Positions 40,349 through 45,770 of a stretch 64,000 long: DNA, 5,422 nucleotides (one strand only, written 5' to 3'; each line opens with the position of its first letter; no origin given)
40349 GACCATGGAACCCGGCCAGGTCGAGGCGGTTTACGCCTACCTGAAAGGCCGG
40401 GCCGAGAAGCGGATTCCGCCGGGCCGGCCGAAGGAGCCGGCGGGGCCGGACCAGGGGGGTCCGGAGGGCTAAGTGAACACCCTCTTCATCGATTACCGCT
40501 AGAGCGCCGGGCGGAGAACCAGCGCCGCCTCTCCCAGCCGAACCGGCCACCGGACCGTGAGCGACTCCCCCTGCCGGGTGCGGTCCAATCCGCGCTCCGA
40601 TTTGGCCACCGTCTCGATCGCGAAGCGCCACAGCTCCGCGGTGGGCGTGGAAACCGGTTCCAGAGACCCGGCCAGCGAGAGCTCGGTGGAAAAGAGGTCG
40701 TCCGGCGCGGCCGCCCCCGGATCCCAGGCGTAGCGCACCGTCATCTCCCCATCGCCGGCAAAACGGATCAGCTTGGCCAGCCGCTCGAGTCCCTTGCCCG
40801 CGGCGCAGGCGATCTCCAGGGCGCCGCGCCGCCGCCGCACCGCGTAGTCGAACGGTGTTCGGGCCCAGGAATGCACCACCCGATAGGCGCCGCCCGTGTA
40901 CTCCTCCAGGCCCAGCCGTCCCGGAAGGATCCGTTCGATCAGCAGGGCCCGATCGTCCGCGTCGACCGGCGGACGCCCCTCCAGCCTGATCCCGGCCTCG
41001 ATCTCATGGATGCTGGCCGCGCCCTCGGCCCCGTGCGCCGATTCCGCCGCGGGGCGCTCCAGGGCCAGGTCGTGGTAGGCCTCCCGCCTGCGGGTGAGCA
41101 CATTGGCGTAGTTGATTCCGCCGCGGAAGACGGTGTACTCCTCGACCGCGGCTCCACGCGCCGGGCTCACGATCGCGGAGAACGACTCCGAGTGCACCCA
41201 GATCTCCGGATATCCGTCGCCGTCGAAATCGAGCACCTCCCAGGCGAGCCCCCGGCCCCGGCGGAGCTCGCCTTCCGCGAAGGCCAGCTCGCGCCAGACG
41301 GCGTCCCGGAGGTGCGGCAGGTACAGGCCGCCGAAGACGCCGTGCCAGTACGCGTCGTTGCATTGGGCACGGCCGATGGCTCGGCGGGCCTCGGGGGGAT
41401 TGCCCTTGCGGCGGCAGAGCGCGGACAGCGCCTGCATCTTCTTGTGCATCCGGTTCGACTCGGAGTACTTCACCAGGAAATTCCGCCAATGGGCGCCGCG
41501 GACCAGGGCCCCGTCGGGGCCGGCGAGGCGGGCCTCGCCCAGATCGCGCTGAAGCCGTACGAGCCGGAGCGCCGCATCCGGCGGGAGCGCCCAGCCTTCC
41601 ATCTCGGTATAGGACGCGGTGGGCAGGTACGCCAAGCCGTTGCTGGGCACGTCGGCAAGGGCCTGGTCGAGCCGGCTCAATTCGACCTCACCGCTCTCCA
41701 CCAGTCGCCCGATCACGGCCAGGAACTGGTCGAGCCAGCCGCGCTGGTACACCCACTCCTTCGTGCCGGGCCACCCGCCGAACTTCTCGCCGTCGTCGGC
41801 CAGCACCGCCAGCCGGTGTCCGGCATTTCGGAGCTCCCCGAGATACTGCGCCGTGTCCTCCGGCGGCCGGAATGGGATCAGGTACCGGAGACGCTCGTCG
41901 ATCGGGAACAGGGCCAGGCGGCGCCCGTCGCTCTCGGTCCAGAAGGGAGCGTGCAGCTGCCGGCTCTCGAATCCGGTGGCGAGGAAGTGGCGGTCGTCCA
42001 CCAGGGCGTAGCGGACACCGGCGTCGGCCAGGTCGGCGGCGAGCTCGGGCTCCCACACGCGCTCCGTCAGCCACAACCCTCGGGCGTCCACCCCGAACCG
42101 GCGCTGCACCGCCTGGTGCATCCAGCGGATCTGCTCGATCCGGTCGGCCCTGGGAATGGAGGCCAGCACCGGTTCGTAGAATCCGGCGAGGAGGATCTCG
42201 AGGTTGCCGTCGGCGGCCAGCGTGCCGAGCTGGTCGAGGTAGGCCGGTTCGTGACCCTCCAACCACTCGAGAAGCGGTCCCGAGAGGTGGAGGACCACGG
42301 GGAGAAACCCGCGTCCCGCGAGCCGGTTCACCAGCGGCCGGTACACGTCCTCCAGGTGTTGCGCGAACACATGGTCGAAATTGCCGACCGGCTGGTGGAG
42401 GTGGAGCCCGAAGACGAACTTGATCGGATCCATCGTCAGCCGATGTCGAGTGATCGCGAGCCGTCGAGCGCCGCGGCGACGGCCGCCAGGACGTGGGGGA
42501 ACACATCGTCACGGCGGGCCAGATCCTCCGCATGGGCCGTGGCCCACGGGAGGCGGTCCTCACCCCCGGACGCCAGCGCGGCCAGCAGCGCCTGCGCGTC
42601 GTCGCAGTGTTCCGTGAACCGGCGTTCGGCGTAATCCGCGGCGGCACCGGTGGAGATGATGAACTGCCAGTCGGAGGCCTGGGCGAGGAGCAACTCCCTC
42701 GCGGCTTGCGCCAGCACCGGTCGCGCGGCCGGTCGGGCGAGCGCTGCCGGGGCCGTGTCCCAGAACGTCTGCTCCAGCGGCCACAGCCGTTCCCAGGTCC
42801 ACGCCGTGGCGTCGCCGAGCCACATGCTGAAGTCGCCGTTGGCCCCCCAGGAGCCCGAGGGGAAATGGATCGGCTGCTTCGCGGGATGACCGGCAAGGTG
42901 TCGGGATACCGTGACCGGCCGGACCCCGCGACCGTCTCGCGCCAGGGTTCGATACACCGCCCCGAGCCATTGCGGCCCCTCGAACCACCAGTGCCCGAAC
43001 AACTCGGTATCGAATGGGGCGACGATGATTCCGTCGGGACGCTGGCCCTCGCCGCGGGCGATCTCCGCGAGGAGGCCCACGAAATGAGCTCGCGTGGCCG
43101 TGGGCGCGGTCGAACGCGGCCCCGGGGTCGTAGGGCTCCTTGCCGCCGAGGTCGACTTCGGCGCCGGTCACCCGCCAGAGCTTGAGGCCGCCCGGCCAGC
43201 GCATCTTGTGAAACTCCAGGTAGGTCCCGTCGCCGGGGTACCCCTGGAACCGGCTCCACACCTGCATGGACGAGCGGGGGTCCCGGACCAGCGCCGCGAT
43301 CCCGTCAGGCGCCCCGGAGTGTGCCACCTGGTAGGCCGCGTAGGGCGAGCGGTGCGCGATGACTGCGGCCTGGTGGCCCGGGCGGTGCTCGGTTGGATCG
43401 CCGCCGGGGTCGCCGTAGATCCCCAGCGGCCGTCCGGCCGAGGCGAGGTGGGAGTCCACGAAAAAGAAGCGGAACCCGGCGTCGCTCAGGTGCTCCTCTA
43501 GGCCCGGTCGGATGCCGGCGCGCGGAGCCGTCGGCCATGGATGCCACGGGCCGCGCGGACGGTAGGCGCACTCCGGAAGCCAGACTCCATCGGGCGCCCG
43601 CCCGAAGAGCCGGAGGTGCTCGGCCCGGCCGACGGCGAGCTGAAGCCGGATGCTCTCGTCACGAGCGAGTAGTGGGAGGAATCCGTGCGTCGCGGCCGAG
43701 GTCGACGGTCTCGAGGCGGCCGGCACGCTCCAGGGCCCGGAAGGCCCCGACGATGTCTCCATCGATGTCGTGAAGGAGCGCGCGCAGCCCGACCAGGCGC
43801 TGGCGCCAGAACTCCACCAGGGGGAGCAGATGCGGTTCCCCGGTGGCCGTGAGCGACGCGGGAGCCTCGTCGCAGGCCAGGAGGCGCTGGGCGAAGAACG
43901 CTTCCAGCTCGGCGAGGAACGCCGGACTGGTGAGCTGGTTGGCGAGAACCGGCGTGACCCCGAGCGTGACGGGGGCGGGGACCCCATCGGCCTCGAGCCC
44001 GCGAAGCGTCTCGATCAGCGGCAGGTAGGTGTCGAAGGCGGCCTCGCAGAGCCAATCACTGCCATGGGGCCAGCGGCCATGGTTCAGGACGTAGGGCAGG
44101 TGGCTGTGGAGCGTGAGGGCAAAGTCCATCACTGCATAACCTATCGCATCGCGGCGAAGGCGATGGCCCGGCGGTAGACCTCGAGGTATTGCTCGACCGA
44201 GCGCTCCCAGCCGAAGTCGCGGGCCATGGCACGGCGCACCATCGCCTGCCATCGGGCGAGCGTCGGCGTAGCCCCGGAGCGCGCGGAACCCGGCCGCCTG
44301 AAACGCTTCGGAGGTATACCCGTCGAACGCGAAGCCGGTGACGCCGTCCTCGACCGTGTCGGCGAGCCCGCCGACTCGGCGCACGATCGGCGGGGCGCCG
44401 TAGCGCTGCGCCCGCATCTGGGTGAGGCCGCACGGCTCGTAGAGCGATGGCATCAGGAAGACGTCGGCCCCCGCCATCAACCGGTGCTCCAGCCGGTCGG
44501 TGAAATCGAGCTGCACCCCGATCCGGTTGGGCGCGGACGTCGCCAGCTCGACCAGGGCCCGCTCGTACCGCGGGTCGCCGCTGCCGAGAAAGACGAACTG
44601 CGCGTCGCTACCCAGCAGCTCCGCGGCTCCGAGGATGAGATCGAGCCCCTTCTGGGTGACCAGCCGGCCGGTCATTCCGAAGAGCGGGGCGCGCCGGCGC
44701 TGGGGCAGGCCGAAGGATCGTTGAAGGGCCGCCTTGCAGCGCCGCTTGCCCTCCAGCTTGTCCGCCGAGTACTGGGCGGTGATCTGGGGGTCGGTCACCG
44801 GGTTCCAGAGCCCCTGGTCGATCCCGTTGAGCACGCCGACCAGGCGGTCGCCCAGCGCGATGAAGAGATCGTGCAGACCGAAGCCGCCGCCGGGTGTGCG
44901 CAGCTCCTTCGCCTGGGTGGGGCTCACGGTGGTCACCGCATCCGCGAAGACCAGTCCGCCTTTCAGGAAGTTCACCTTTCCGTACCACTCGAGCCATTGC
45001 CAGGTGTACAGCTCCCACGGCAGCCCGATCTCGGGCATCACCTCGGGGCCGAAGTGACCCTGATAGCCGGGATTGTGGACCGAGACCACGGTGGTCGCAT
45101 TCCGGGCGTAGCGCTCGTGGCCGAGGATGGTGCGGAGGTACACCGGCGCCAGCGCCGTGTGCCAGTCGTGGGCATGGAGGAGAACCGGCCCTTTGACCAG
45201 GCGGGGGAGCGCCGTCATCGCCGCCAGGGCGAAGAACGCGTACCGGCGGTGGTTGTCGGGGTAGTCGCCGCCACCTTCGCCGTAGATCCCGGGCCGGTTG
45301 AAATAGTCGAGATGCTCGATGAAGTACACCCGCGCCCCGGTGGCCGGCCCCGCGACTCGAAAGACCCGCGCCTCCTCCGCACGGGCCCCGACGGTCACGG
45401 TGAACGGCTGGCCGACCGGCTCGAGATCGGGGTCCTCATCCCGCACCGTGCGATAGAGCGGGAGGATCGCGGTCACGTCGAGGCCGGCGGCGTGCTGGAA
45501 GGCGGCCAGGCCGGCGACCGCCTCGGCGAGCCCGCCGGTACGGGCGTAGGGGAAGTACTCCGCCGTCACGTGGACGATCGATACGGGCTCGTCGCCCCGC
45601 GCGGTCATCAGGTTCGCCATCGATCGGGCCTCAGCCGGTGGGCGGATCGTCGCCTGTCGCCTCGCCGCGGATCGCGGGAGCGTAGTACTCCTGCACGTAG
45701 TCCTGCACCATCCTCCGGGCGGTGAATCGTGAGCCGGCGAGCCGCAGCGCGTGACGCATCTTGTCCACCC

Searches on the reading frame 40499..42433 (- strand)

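Call 62: search_protein_families(library=pfam, proteins=[window:40499-42433:-], max_evalue=0.0001)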
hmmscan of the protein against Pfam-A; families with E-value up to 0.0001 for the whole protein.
window:40499-42433:- (644 aa): 3 families
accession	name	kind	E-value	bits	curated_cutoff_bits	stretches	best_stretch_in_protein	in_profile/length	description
PF03065.20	Glyco_hydro_57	-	3.7e-41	141.8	21.2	1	8-270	2-290/291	Glycosyl hydrolase family 57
PF09095.17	AmyA-gluTrfs_C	-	1.1e-31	111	22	2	402-589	1-189/284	Alpha-amylase/4-alpha-glucanotransferase, C-terminal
PF09094.16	AmyA-A_glucT_m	-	3e-28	98.5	27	1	315-387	2-77/80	Alpha-amylase/4-alpha-glucanotransferase, middle domain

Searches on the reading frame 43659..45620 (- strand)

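Call 62: search_protein_families(library=pfam, proteins=[window:43659-45620:-], max_evalue=0.0001)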
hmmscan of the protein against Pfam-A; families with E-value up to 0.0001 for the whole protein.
window:43659-45620:- (653 aa): 5 families
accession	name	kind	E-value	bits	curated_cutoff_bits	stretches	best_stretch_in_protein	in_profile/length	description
PF08323.17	Glyco_transf_5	-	6e-69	232.8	22.7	1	15-253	2-237/239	Starch synthase catalytic domain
PF00534.26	Glycos_transf_1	-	5.2e-19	68.9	26.4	1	310-443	14-151/172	Glycosyl transferases group 1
PF13692.12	Glyco_trans_1_4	-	3.8e-17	63.3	27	1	312-443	2-135/142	Glycosyl transferases group 1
PF13439.12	Glyco_transf_4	-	6.3e-06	26.7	28.5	1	114-242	40-150/170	Glycosyltransferase Family 4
PF20706.3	GT4-conflict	-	2.5e-05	23.9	26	1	308-428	194-325/385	Family 4 Glycosyltransferase in conflict systems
